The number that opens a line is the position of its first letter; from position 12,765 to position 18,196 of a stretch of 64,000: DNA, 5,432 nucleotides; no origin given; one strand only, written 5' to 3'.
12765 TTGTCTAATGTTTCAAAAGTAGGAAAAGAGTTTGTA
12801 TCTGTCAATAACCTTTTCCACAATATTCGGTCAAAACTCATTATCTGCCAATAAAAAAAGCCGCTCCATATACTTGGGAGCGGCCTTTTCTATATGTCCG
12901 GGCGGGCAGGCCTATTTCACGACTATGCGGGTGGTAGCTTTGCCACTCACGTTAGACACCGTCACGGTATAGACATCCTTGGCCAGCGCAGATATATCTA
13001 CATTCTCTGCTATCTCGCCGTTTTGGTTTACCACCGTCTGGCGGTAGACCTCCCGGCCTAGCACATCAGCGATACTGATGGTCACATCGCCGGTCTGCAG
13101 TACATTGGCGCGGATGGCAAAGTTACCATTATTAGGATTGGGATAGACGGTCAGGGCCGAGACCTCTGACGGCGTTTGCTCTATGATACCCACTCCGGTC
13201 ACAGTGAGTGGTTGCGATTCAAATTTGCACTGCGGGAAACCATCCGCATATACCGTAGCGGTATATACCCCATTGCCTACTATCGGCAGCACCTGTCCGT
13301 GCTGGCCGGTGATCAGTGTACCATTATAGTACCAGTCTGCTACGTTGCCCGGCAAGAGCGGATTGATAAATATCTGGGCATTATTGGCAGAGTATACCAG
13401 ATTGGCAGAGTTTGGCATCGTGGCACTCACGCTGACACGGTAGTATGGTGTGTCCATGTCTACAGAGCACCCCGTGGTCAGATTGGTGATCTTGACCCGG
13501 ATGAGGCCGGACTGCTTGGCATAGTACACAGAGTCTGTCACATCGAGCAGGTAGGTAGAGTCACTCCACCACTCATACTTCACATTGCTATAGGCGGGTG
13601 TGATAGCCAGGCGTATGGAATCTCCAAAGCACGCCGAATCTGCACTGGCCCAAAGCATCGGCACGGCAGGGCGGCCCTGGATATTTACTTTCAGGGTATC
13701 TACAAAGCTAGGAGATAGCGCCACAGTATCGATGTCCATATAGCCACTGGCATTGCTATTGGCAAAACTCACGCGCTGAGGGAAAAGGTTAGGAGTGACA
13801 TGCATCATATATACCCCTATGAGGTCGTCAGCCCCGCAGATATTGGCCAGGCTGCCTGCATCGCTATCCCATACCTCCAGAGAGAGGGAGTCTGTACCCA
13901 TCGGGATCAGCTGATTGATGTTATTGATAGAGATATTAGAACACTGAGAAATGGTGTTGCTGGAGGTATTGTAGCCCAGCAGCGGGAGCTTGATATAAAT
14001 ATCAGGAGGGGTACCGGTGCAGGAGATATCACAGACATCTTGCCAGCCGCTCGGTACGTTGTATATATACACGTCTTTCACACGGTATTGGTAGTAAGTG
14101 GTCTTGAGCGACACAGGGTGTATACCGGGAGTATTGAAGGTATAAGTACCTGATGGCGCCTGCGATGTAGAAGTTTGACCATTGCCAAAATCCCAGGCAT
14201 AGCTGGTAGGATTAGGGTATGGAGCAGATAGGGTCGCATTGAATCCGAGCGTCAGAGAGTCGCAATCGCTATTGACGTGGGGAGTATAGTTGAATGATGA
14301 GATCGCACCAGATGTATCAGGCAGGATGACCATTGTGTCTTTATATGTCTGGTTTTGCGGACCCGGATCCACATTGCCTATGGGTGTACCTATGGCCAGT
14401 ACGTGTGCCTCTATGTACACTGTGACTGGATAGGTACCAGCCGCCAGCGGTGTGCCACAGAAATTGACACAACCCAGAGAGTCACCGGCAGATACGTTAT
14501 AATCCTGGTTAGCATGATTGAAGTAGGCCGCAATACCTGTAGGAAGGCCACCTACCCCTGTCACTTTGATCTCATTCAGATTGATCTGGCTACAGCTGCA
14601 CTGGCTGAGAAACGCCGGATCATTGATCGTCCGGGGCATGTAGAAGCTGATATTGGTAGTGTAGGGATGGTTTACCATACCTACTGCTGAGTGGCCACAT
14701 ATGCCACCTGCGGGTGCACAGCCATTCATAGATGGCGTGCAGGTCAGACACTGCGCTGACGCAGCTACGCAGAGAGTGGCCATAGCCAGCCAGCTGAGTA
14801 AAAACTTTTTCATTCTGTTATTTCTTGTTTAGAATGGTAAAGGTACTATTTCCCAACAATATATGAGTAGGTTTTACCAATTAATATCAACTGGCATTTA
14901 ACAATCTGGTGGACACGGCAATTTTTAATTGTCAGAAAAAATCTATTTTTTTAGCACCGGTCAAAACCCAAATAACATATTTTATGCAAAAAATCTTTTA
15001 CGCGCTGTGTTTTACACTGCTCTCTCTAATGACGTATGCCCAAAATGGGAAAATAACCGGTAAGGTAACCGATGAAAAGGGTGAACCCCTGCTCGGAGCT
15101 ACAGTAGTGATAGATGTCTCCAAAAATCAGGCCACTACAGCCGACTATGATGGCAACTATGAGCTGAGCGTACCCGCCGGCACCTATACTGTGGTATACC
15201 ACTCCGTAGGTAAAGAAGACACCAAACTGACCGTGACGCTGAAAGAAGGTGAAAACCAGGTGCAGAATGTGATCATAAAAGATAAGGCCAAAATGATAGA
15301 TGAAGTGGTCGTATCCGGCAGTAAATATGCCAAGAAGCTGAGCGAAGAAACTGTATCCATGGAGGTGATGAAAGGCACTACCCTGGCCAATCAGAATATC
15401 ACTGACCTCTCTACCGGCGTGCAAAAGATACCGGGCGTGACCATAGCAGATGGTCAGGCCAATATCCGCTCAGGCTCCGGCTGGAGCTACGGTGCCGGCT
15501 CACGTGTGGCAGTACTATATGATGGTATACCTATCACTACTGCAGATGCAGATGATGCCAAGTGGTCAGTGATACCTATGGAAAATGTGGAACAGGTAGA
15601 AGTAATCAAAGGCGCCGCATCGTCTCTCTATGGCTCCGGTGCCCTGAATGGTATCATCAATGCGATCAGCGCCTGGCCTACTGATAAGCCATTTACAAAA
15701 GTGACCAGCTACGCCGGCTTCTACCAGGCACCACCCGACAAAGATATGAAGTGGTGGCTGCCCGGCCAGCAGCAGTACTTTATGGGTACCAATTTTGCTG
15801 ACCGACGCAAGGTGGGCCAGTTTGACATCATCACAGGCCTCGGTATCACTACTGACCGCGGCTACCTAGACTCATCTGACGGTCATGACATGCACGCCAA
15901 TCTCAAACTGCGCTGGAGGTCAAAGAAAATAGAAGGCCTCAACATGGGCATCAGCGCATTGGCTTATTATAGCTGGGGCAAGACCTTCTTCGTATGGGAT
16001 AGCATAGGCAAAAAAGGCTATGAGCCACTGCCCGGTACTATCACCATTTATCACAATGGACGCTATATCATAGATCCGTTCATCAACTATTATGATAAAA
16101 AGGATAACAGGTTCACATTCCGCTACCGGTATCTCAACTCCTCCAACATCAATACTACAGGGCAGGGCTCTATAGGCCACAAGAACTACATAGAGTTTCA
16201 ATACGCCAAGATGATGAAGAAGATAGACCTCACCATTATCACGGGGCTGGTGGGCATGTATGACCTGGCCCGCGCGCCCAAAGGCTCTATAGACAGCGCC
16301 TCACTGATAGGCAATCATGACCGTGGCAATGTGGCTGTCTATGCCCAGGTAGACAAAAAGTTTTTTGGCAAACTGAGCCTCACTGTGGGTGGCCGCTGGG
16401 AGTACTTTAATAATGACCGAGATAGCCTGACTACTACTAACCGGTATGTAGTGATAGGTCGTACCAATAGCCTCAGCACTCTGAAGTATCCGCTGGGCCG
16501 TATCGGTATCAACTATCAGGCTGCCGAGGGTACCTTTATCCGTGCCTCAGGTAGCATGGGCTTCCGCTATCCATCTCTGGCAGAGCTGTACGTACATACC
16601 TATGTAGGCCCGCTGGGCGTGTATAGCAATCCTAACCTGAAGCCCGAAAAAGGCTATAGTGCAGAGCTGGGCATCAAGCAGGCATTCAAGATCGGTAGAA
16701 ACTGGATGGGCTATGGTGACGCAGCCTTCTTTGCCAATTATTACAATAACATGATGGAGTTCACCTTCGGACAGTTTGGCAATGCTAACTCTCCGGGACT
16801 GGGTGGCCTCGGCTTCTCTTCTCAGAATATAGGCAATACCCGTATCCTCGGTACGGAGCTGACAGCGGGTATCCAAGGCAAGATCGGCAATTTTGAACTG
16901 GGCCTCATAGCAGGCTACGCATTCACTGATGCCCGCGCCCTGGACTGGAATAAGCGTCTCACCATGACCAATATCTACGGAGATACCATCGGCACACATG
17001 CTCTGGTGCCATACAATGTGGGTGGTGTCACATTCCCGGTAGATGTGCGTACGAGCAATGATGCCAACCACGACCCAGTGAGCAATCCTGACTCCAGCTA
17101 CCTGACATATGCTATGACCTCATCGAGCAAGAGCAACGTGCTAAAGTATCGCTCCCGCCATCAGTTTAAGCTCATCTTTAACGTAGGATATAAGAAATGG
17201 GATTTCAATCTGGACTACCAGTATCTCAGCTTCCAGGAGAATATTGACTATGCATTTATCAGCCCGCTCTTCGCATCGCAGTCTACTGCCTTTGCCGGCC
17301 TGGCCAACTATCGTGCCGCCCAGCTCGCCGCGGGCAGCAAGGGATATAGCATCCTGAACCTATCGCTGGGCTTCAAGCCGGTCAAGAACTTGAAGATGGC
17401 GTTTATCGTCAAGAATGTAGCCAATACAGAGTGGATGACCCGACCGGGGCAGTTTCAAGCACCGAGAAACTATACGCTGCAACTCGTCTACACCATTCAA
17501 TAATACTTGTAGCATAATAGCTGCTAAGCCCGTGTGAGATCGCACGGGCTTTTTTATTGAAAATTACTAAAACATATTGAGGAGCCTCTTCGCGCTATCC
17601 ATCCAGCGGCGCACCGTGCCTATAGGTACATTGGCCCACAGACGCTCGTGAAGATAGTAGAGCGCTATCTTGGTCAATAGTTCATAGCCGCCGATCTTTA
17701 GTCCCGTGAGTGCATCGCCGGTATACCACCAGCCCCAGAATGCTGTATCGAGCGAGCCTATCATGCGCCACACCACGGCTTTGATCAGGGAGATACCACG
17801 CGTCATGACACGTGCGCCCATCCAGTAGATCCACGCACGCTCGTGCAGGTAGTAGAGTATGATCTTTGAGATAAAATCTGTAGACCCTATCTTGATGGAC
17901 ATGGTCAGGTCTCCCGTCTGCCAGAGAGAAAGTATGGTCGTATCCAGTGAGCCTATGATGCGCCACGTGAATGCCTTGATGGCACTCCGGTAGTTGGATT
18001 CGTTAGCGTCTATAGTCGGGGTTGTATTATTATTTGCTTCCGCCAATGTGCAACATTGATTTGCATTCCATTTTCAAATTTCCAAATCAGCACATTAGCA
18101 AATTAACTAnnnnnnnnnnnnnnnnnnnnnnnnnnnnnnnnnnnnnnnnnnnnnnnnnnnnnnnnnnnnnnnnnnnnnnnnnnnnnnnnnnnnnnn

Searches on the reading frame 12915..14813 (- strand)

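Call 35: search_protein_families(library=pfam, proteins=[window:12915-14813:-], max_evalue=0.0001)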
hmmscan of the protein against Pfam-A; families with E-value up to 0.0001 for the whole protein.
window:12915-14813:- (633 aa): 3 families
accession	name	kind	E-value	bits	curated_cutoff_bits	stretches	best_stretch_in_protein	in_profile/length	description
PF18962.6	Por_Secre_tail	-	3.2e-12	47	27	1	556-632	1-75/75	Secretion system C-terminal sorting domain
PF18911.6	PKD_4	-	8e-08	32.7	27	1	183-239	14-69/85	PKD domain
PF00801.26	PKD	-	2.4e-07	31.1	23.5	1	190-237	18-64/80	PKD domain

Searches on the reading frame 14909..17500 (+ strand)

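Call 35: search_protein_families(library=pfam, proteins=[window:14909-17500:+], max_evalue=0.0001)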
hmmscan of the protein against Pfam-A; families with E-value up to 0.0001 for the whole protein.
window:14909-17500:+ (864 aa): 4 families
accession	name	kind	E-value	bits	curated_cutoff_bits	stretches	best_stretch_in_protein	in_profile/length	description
PF00593.30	TonB_dep_Rec_b-barrel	-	8.2e-36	125.2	27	1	293-837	31-436/436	TonB dependent receptor-like, beta-barrel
PF07715.20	Plug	-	3.8e-20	72.8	23.9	1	144-249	2-107/107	TonB-dependent Receptor Plug Domain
PF13715.12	CarbopepD_reg_2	-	5.8e-17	61.9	32.2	1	49-135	1-88/88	CarboxypepD_reg-like domain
PF13620.12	CarboxypepD_reg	-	2.1e-13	50.8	32.3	1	49-121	2-79/82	Carboxypeptidase regulatory-like domain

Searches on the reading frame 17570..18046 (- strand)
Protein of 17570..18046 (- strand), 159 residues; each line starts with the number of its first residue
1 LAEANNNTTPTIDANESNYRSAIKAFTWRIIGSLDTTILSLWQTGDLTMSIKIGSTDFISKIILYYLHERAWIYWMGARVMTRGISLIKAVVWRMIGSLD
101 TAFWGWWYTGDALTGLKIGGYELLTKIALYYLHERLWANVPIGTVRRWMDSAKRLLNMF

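Call 34: search_protein_families(library=pfam, proteins=[window:17570-18046:-], max_evalue=0.0001)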
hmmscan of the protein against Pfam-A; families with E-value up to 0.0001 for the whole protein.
window:17570-18046:- (159 aa): 1 family
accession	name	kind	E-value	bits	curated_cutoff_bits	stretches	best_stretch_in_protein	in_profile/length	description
PF09834.14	DUF2061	-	4.4e-33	113.9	23.1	2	23-72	2-51/52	Predicted membrane protein (DUF2061)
